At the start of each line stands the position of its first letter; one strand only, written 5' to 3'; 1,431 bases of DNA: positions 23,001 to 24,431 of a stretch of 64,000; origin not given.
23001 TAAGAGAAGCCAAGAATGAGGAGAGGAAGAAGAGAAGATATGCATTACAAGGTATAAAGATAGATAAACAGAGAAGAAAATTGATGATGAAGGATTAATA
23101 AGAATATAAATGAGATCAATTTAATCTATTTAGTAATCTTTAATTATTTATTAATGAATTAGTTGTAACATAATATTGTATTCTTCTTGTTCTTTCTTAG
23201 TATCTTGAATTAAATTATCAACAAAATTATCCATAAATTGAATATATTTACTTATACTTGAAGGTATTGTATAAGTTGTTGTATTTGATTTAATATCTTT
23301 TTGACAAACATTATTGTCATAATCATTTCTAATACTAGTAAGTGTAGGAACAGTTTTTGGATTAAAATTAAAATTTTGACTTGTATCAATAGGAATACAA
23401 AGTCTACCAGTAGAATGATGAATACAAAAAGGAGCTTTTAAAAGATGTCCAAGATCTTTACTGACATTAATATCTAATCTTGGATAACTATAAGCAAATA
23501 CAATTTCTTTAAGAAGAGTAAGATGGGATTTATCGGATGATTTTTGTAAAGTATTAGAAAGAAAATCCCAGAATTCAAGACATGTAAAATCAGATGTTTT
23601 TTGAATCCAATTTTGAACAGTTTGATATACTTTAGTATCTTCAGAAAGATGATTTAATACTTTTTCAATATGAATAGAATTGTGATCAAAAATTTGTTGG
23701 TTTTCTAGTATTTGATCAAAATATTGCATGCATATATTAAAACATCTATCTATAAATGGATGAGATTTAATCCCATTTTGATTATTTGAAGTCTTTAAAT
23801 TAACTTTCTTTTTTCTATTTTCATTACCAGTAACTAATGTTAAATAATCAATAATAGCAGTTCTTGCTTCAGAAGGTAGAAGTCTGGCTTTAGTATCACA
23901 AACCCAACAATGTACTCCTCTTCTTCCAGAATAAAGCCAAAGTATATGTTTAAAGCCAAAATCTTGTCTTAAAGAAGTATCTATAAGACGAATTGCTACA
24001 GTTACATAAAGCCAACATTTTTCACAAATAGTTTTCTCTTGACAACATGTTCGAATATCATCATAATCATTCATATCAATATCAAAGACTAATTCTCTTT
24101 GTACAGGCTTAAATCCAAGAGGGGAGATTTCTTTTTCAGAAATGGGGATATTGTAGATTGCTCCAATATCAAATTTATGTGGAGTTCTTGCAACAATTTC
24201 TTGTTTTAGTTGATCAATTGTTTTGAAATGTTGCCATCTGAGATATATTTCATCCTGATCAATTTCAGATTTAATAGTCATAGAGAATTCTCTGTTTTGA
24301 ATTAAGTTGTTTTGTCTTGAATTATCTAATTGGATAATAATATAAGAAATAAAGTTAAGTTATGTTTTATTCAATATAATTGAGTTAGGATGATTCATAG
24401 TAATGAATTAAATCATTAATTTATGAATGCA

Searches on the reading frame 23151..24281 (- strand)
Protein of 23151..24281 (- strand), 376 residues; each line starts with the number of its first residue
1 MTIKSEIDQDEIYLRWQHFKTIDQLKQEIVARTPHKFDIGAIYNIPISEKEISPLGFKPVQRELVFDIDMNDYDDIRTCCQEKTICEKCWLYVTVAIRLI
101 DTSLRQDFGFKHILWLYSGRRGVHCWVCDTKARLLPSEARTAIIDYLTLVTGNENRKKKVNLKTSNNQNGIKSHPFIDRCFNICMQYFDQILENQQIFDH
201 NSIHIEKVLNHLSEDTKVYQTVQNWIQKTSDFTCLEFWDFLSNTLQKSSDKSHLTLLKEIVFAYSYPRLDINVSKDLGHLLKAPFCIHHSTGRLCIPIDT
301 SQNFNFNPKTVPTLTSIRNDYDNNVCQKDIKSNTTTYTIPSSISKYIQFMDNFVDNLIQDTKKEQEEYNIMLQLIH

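Call 5: search_protein_families(library=pfam, proteins=[window:23151-24281:-])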
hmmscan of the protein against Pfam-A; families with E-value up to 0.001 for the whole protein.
window:23151-24281:- (376 aa): 1 family
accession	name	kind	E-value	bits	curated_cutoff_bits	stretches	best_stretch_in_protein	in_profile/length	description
PF01896.25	DNA_primase_S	-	3e-54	184.2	26.8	1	66-299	1-162/163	DNA primase small subunit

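Call 8: list_cluster_members(proteins=[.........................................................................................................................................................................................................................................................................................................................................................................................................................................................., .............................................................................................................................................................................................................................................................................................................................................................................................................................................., window:23154-24281:-])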
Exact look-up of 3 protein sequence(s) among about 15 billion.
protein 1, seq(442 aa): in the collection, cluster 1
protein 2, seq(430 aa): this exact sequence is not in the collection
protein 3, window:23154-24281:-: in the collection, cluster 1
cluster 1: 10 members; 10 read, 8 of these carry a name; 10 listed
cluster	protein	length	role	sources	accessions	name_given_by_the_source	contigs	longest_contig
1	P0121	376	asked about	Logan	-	-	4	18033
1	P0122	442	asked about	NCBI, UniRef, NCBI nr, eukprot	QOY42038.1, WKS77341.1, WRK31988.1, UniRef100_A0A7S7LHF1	DNA primase [Cryptosporidium parvum] | DNA primase n=1 Tax=Cryptosporidium parvum TaxID=5807 RepID=A0A7S7LHF1_CRYPV | QOY42038.1 hypothetical protein CPATCC_001635 [Cryptosporidium parvum]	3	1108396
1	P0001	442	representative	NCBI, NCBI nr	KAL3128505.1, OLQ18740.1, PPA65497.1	putative DNA primase eukaryotic-type small subunit [Cryptosporidium hominis] | Eukaryotic and archaeal DNA primase small subunit [Cryptosporidium hominis]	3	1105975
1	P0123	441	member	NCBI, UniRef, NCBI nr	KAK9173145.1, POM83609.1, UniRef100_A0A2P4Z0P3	putative DNA primase eukaryotic-type small subunit [Cryptosporidium meleagridis] | DNA primase n=1 Tax=Cryptosporidium meleagridis TaxID=93969 RepID=A0A2P4Z0P3_9CRYT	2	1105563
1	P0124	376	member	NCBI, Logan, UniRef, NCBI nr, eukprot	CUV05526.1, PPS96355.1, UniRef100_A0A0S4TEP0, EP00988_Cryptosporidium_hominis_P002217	unnamed protein product [Cryptosporidium hominis] | DNA primase n=2 Tax=Cryptosporidium hominis TaxID=237895 RepID=A0A0S4TEP0_CRYHO | DNA primase [Cryptosporidium hominis]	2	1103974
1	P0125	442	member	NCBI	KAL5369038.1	DNA primase small subunit [Cryptosporidium parvum]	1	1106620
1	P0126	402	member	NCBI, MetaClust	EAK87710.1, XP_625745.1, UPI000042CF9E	DNA primase small subunit, partial [Cryptosporidium parvum Iowa II] | status=active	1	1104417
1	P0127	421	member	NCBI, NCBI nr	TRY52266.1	DNA primase [Cryptosporidium tyzzeri]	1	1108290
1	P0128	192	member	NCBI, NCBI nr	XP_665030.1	small subunit DNA primase [Cryptosporidium hominis TU502]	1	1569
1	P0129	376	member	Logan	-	-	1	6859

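Call 40: find_encoding_contigs(protein=P0127, flank=1500, max_places=1)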
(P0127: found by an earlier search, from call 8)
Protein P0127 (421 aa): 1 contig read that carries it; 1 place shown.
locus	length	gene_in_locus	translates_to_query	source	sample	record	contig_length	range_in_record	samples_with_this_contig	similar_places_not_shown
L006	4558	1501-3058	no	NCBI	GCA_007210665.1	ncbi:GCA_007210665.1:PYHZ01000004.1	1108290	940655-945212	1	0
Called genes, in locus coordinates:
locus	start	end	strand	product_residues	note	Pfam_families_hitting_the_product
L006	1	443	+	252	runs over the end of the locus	PF01255:Prenyltransf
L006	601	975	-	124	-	PF26729:TMA17_helical (weak)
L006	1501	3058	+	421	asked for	PF01896:DNA_primase_S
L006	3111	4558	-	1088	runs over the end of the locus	PF00009:GTP_EFTU (faint), PF22298:Tsr1_G-like (weak), PF08142:AARP2CN, PF04950:RIBIOP_C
